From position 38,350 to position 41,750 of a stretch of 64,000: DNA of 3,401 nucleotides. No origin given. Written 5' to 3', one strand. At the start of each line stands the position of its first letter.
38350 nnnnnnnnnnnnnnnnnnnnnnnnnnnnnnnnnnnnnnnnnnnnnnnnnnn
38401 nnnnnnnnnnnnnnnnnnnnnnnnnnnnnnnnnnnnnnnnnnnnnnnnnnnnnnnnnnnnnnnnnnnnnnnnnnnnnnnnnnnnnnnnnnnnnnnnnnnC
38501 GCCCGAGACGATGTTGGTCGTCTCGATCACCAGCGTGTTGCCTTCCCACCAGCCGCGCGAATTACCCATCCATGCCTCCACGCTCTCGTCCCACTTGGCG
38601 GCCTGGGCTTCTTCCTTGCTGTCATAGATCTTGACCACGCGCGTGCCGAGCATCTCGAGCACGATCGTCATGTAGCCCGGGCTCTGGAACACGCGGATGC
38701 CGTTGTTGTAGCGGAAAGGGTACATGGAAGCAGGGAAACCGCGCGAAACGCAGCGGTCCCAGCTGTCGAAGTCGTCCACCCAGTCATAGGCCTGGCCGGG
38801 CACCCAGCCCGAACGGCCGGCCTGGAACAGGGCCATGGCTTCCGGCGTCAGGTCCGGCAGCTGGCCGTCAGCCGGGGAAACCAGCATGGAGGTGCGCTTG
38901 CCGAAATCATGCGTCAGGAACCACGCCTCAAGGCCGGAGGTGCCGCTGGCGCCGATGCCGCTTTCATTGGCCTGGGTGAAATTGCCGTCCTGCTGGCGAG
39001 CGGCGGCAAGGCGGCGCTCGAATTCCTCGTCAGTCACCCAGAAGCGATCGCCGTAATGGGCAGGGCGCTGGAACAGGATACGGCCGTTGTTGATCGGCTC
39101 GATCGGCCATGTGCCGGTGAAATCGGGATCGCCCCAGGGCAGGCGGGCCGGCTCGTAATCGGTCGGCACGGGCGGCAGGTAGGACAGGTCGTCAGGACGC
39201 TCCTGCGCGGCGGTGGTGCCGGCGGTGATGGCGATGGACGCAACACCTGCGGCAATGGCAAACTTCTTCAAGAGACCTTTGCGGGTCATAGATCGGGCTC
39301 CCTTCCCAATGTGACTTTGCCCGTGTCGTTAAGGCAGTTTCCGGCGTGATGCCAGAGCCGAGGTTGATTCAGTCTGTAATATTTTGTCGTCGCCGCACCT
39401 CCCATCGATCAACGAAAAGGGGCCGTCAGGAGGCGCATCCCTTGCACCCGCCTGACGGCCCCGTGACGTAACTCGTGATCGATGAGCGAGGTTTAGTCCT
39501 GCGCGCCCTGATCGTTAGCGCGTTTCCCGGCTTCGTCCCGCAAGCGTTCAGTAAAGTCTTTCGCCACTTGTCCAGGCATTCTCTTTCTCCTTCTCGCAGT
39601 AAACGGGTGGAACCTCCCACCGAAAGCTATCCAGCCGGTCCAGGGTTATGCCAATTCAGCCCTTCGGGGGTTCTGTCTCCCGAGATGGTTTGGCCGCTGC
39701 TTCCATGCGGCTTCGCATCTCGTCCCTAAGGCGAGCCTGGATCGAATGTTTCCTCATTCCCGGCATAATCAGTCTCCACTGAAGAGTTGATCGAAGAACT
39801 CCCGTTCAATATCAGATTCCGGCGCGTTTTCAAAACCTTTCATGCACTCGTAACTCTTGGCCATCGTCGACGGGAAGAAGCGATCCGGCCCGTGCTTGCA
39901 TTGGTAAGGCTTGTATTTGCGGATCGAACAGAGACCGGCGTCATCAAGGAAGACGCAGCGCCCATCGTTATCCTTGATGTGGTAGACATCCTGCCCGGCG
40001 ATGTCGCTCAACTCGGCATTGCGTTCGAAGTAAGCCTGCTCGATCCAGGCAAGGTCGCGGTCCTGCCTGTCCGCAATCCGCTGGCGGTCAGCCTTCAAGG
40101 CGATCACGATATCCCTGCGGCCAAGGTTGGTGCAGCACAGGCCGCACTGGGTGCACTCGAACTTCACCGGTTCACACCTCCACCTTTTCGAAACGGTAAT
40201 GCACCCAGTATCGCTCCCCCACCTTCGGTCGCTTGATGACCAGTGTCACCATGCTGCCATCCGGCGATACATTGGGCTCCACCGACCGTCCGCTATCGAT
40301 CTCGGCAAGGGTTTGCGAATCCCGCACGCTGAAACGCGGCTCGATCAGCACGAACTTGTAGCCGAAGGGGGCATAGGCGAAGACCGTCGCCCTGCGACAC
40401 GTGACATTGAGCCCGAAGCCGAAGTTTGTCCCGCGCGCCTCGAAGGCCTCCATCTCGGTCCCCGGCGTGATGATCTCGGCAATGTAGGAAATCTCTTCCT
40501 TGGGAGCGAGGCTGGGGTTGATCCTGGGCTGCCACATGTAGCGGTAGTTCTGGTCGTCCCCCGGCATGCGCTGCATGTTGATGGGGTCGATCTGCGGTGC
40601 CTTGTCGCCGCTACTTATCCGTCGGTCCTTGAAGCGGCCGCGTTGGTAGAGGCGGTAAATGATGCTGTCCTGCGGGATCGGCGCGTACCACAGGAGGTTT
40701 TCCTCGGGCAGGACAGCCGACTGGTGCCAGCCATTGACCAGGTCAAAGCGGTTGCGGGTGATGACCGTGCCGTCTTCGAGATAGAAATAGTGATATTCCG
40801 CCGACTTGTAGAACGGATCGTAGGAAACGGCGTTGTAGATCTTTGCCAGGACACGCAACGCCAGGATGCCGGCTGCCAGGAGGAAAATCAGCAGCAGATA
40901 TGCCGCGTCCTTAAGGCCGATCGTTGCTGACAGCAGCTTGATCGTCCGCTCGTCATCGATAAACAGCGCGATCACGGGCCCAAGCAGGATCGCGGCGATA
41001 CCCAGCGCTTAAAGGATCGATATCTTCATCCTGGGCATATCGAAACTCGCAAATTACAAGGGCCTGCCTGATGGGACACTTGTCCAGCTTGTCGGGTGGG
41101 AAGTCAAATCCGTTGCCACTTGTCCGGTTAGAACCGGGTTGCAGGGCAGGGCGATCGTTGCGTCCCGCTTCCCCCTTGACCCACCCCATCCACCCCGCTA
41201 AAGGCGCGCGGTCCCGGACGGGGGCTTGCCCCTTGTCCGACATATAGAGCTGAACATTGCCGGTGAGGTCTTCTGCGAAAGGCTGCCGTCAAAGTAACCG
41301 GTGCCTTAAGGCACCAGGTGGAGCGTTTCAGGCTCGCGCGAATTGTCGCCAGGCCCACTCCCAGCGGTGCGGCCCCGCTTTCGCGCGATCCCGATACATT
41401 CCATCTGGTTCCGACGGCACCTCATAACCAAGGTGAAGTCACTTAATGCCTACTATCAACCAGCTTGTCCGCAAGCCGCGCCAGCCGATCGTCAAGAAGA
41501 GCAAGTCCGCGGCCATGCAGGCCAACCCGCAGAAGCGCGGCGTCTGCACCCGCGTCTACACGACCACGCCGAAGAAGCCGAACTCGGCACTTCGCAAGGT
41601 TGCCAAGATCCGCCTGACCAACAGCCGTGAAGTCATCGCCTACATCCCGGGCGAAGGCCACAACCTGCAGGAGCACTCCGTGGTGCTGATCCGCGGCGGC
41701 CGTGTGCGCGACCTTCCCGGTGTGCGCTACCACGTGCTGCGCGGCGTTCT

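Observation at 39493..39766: Two unannotated tandem mini-ORFs sharing MPG-x8-RLRDE with divergent C-termini (precursor-peptide-like layout)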

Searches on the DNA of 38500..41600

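Call 5: search_rna_families(source=window, start=38500, end=41600, threshold=evalue, max_evalue=1)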
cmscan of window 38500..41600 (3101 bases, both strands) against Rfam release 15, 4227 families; matches with E-value up to 1: 0.
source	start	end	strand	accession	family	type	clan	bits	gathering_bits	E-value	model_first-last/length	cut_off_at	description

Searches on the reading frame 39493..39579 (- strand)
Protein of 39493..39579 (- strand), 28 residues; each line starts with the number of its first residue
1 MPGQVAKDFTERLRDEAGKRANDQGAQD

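Call 3: search_protein_families(library=pfam, proteins=[window:39493-39579:-], max_evalue=1)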
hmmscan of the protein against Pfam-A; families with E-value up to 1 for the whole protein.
window:39493-39579:- (28 aa): 0 families

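Call 6: search_protein_families(library=padloc, proteins=[window:39493-39579:-], max_evalue=1)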
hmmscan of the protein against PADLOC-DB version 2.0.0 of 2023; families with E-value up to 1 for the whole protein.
window:39493-39579:- (28 aa): 0 families

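Call 7: search_protein_families(library=ncbifam, proteins=[window:39493-39579:-], max_evalue=1)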
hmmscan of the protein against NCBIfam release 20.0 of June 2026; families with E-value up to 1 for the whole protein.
window:39493-39579:- (28 aa): 0 families

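Call 79: search_protein_families(library=phrogs, proteins=[window:39493-39579:-], max_evalue=0.1)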
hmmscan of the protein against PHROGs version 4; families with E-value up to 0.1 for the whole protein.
window:39493-39579:- (28 aa): 0 families

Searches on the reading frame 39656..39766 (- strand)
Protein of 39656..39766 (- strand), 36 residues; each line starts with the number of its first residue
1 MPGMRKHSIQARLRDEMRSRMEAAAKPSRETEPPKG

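Call 3: search_protein_families(library=pfam, proteins=[window:39656-39766:-], max_evalue=1)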
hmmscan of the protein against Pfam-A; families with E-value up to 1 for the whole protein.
window:39656-39766:- (36 aa): 0 families

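Call 6: search_protein_families(library=padloc, proteins=[window:39656-39766:-], max_evalue=1)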
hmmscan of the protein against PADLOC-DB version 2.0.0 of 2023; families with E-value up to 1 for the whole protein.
window:39656-39766:- (36 aa): 0 families

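Call 7: search_protein_families(library=ncbifam, proteins=[window:39656-39766:-], max_evalue=1)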
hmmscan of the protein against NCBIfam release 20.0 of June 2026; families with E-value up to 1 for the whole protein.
window:39656-39766:- (36 aa): 0 families

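Call 31: list_cluster_members(proteins=[window:39656-39766:-, window:39493-39579:-, window:39769-40167:-, window:38027-39289:-, window:36727-37908:+, window:41957-42427:+, window:41446-41817:+])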
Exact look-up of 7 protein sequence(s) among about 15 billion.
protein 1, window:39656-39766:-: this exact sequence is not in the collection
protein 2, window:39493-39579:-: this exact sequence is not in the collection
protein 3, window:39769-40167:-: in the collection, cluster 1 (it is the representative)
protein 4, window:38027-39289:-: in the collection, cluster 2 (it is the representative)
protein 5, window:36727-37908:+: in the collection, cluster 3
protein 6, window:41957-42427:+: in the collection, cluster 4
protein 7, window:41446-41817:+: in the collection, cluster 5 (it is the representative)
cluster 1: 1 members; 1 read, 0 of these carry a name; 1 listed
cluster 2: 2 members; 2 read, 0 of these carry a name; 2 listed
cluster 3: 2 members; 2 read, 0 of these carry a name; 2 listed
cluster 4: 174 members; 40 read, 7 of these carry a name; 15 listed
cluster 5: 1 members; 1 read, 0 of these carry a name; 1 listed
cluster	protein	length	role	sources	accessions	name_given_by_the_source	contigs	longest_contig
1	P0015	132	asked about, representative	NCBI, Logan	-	-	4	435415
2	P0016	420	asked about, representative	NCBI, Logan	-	-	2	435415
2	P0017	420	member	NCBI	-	-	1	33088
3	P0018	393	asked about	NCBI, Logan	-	-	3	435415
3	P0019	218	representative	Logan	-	-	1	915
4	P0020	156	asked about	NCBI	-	-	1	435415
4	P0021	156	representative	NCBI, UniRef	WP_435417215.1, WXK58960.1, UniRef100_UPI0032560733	30S ribosomal protein S7 [Parerythrobacter aurantius] | 30S ribosomal protein S7 n=1 Tax=Parerythrobacter aurantius TaxID=3127706 ...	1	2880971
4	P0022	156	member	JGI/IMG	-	small subunit ribosomal protein S7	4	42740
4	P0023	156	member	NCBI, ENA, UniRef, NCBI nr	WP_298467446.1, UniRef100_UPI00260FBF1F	30S ribosomal protein S7 [uncultured Erythrobacter sp.] | 30S ribosomal protein S7 n=1 Tax=uncultured Erythrobacter sp. TaxID=263913 ...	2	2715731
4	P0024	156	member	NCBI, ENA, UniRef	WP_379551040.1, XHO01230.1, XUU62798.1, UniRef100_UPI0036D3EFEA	30S ribosomal protein S7 [Erythrobacter sp. W53] | 30S ribosomal protein S7 n=1 Tax=Erythrobacteraceae TaxID=335929 RepID=UPI0036D3EFEA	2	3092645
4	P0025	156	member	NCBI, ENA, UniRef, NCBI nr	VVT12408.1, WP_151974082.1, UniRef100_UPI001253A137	30S ribosomal protein S7 [Erythrobacter sp. EC-HK427] | 30S ribosomal protein S7 n=1 Tax=Erythrobacter sp. EC-HK427 TaxID=2038396 ...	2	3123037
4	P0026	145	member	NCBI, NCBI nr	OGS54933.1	MAG: 30S ribosomal protein S7 [Erythrobacter sp. RIFCSPHIGHO2_12_FULL_63_10]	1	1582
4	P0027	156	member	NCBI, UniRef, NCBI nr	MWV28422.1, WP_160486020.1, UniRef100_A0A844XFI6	30S ribosomal protein S7 [Aurantiacibacter rhizosphaerae] | Small ribosomal subunit protein uS7 n=1 Tax=Aurantiacibacter rhizosphaerae TaxID=2691582 ...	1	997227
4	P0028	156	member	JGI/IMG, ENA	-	-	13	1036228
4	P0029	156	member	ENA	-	-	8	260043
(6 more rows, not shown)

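Call 33: find_encoding_contigs(protein=P0017, flank=5000, max_places=3)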
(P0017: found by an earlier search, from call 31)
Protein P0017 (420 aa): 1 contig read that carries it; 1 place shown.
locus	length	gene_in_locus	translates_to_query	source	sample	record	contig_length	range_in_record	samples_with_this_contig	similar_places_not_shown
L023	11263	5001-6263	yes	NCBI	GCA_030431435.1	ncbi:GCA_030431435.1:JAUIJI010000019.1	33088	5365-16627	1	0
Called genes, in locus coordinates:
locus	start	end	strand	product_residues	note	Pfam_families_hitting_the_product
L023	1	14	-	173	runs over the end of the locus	-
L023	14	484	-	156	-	-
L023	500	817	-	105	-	-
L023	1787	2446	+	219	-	-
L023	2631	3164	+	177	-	PF08281:Sigma70_r4_2 (weak)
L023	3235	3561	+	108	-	-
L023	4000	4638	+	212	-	PF04002:RadC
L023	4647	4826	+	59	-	-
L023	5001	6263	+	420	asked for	-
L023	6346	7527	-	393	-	PF04151:PPC (faint)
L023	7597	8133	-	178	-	PF13302:Acetyltransf_3, PF00583:Acetyltransf_1, PF13523:Acetyltransf_8 (faint), PF08445:FR47 (weak)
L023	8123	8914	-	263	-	PF00126:HTH_1, PF03466:LysR_substrate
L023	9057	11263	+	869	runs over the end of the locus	PF00246:Peptidase_M14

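Call 79: search_protein_families(library=phrogs, proteins=[window:39656-39766:-], max_evalue=0.1)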
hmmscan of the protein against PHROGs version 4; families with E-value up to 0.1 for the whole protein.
window:39656-39766:- (36 aa): 2 families
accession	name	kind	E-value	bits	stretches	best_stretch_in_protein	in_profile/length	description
phrog_6033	-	unknown function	0.023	15.6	1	9-26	45-62/73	-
phrog_10531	-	unknown function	0.089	14.3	1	2-29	2-29/89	-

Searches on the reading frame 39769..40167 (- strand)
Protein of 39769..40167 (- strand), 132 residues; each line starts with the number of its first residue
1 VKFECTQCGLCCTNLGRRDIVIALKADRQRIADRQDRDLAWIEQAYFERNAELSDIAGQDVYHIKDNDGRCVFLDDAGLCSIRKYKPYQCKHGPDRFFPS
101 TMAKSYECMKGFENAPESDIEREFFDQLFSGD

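Call 3: search_protein_families(library=pfam, proteins=[window:39769-40167:-], max_evalue=1)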
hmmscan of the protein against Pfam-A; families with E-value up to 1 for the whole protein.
window:39769-40167:- (132 aa): 1 family
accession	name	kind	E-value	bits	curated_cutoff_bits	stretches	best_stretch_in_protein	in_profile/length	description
PF03692.20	CxxCxxCC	-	4.1e-08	34.2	23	1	4-96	1-72/85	Putative zinc- or iron-chelating domain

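Call 6: search_protein_families(library=padloc, proteins=[window:39769-40167:-], max_evalue=1)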
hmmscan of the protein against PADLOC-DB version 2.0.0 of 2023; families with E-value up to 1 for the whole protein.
window:39769-40167:- (132 aa): 0 families

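Call 7: search_protein_families(library=ncbifam, proteins=[window:39769-40167:-], max_evalue=1)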
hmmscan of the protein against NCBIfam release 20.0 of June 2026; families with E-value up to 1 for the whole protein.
window:39769-40167:- (132 aa): 2 families
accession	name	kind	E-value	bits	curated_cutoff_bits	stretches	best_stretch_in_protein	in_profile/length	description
NF038110.1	Lys_methyl_FliB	equivalog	0.00043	19.9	85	1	47-83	51-84/373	flagellin lysine-N-methylase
TIGR04563.1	TIGR04563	subfamily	0.085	12.7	65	1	29-44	21-36/53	TIGR04563 family protein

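Call 32: find_encoding_contigs(protein=window:39769-40167:-, flank=3000, max_places=6)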
Protein window:39769-40167:- (132 aa): 4 contigs read that carry it; 4 places shown.
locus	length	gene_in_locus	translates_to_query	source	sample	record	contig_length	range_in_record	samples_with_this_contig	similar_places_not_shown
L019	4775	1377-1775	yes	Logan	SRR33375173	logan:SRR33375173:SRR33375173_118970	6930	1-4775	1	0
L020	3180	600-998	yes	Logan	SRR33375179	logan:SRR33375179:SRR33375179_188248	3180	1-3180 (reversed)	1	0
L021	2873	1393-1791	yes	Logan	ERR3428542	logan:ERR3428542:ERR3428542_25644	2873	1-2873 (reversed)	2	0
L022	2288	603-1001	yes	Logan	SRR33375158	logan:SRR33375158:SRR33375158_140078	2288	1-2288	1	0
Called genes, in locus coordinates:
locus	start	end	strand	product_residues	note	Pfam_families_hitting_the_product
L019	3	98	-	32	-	?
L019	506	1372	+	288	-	-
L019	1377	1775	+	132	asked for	PF03692:CxxCxxCC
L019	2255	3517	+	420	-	-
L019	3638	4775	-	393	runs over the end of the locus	PF04151:PPC (weak)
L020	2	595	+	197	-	?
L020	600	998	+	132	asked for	PF03692:CxxCxxCC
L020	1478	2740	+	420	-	-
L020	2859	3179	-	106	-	?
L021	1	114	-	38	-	?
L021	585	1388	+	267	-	-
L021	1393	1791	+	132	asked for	PF03692:CxxCxxCC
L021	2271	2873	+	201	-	?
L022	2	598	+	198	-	?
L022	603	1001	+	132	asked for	PF03692:CxxCxxCC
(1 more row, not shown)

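Call 37: find_homologous_proteins(query=window:39769-40167:-, max_evalue=1e-8)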
Query window:39769-40167:- (132 aa): 1 proteins with E <= 1e-8 among 36 candidates.
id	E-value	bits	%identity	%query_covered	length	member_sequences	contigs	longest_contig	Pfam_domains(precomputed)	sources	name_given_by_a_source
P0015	5.6e-87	306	100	100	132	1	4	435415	PF03692.21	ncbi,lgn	-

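Call 49: search_protein_representatives(protein=window:39769-40167:-)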
Query: 132 residues. Proteins with E-value up to 0.001 (for the whole library): 141; up to 1e-10: 30; up to 1e-30: 1. The best 141 are listed.
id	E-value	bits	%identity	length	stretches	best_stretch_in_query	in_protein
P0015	1.8e-87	306.4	100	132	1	1-132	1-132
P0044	2.6e-29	118.0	43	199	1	3-129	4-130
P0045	7.3e-29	116.6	42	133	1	3-124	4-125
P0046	4.3e-28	114.1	41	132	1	2-131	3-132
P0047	1.8e-25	105.6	46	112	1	21-132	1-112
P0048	2.3e-22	95.6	40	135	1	2-129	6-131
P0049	4.6e-20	88.1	36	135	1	3-129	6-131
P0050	2.8e-19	85.6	38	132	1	3-128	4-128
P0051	1.3e-18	83.5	33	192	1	3-128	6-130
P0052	2.4e-18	82.5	43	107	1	1-93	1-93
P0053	4.5e-18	81.7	38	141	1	3-130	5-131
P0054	1.7e-16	76.6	39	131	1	1-119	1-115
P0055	4.9e-16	75.1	40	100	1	2-97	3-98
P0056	5.5e-16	74.9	40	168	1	22-129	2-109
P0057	1.4e-15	73.6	32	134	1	2-127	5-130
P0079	2.5e-08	50.1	33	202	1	3-130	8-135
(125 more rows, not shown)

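Call 61: predict_structure(alignment_id=A4)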
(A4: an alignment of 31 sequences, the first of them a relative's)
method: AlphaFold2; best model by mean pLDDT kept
length: 199 residues; sequences in the alignment: 31
mean_pLDDT: 79.4   pTM: 0.64
mean pLDDT of the five models: 79.4, 79.2, 79.0, 78.8, 78.5
residues with pLDDT >= 90: 84; 70-90: 58; 50-70: 36; < 50: 21
segments of 3 or more residues with pLDDT < 50: 136-146, 179-182
pLDDT, mean of each block of 10 residues (from residue 1): 83 88 96 97 97 93 96 96 95 84 84 78 91 59 52 72 52 50 55 69
secondary structure, 60 per line:
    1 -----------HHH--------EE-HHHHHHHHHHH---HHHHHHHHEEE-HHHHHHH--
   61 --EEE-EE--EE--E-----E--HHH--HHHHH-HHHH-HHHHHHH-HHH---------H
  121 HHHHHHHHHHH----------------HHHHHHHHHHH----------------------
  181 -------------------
elements in order: H26-36 H40-47 E48-50 H52-58 E63-65 H89-93 H95-98 H100-106 H120-131 H148-158

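Call 67: fold_search(model_id=the predicted structure, library=pdb)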
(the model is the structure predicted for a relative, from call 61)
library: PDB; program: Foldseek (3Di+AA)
matches with E <= 10: 13; with E <= 0.001: 0
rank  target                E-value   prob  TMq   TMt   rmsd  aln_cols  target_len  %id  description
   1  7tdj_A                3.1e+00  0.01  0.12  0.01  28.4       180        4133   11  Rabbit RyR1 with AMP-PCP and high Ca2+ embedded in nanodisc in closed-inactivated conformation class 1(Dataset-A) (released 2022-03-09)
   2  8z9y_A                3.9e+00  0.01  0.12  0.03  26.0       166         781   11  Cryo-EM Structure of the Arabidopsis thaliana TIC Complex (released 2024-11-27)
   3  7uy8_C                4.4e+00  0.01  0.13  0.09  17.0       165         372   14  Tetrahymena Polymerase alpha-Primase (released 2022-07-13)
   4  3shf                  5.0e+00  0.02  0.16  0.04  11.4       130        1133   12  Crystal structure of the R265S mutant of full-length murine Apaf-1 (released 2011-08-24)
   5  4mm2_B                5.3e+00  0.01  0.12  0.07  21.2       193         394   13  Crystal structure of yeast primase catalytic subunit (released 2014-09-10)
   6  5x11_E                5.6e+00  0.01  0.15  0.16  19.2       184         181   10  Crystal structure of Bacillus subtilis PadR in complex with operator DNA (released 2017-11-22)
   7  4mm2_A                6.0e+00  0.01  0.12  0.07  21.4       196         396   14  Crystal structure of yeast primase catalytic subunit (released 2014-09-10)
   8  4rgl                  6.8e+00  0.02  0.16  0.11   8.9        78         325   14  Crystal structure of a Fic family protein (Dde_2494) from Desulfovibrio desulfuricans G20 at 2.70 A resolution (released 2014-10-29)
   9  3mwm_B                7.2e+00  0.03  0.16  0.23   7.5        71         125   11  Graded expression of zinc-responsive genes through two regulatory zinc-binding sites in Zur (released 2011-03-16)
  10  8acc_A                8.1e+00  0.01  0.14  0.12  21.4       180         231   10  CryoEM structure of sweet potato mild mottle virus VLP (released 2023-05-17)
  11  4zhx_C                8.6e+00  0.01  0.08  0.05  19.3        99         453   17  Novel binding site for allosteric activation of AMPK (released 2016-03-09)
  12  7yza_A                9.8e+00  0.01  0.18  0.25  12.8       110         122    9  Crystal structure of the zebrafish FoxH1 bound to the TGTGTATT site (released 2022-11-16)
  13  8ebs_C                9.8e+00  0.01  0.10  0.07  22.4       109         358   14  Initial DNA-lesion (Cy5) binding by XPC and TFIIH (released 2023-04-19)

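Call 70: search_solved_structures(query=A4, max_evalue=1)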
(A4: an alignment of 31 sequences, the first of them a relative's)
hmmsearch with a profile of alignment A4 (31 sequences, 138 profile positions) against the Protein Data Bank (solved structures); distinct sequences matched with E-value up to 1: 5.
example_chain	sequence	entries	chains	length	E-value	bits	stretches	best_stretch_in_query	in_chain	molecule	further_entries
9sdp_BZ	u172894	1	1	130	0.16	14.9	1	6-54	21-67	Small ribosomal subunit protein eS26x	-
9h3g_Ma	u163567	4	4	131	0.2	14.6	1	7-54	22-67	Small ribosomal subunit protein eS26y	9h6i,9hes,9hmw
9bh5_Aa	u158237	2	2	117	0.22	14.5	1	7-26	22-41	Small ribosomal subunit protein eS26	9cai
8auv_J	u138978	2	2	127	0.62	13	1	6-68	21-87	eS26 (40S ribosomal protein S26) | 40S ribosomal protein S26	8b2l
7qix_N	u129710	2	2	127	0.62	13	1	6-70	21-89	40S ribosomal protein S26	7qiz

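Call 71: find_encoding_contigs(protein=P0079, flank=3500, max_places=3)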
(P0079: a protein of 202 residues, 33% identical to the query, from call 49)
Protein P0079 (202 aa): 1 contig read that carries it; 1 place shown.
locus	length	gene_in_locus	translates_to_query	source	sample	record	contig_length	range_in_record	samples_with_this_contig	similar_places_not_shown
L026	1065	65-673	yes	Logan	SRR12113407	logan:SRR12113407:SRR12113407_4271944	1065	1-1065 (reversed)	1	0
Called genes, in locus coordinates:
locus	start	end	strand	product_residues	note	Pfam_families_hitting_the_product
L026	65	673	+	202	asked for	PF03692:CxxCxxCC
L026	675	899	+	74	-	-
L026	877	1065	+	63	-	?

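Call 72: find_encoding_contigs(protein=P0044, flank=3500, max_places=3)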
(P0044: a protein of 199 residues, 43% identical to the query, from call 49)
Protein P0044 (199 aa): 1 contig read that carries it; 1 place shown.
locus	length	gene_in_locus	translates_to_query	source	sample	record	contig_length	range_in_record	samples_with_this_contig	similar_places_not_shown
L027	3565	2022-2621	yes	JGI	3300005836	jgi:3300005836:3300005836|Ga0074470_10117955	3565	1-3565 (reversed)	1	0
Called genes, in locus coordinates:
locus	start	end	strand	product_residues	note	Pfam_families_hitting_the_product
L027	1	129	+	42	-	?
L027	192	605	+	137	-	-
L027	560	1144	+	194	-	-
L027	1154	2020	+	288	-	-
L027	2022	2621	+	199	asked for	PF03692:CxxCxxCC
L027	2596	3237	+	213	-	-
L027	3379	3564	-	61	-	?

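Call 74: search_solved_structures(query=A5, max_evalue=1)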
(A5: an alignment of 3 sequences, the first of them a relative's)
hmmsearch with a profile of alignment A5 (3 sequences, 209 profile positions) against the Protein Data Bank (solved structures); distinct sequences matched with E-value up to 1: 2.
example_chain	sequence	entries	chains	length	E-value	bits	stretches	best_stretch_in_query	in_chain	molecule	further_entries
1wc0_A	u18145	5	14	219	0.9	12.5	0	30-65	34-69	ADENYLATE CYCLASE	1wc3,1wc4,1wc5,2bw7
1wc1_A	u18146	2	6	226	0.96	12.4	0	30-65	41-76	ADENYLATE CYCLASE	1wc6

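Call 75: search_protein_families(library=pfam, proteins=[L027:2596-3237:+, L027:192-605:+, L027:560-1144:+, L026:675-899:+], max_evalue=1)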
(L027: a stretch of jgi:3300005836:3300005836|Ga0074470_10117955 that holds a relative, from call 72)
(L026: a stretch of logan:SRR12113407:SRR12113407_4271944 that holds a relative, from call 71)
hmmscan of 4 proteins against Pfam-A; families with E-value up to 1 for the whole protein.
L027:2596-3237:+ (213 aa): 2 families
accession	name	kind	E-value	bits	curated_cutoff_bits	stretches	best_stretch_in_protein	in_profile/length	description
PF13640.12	2OG-FeII_Oxy_3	-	0.0092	17.3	27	1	117-203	5-91/98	2OG-Fe(II) oxygenase superfamily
PF13661.12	2OG-FeII_Oxy_4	-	0.011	16.7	27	1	116-183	4-68/98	2OG-Fe(II) oxygenase superfamily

L027:192-605:+ (137 aa): 0 families

L027:560-1144:+ (194 aa): 0 families

L026:675-899:+ (74 aa): 0 families

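Call 79: search_protein_families(library=phrogs, proteins=[window:39769-40167:-, L027:2596-3237:+], max_evalue=0.1)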
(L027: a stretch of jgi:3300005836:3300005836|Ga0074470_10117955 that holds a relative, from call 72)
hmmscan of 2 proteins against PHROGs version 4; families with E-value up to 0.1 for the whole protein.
window:39769-40167:- (132 aa): 1 family
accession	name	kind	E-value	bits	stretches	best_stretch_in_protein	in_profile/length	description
phrog_37608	-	unknown function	0.035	15.2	0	61-76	46-61/67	-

L027:2596-3237:+ (213 aa): 0 families
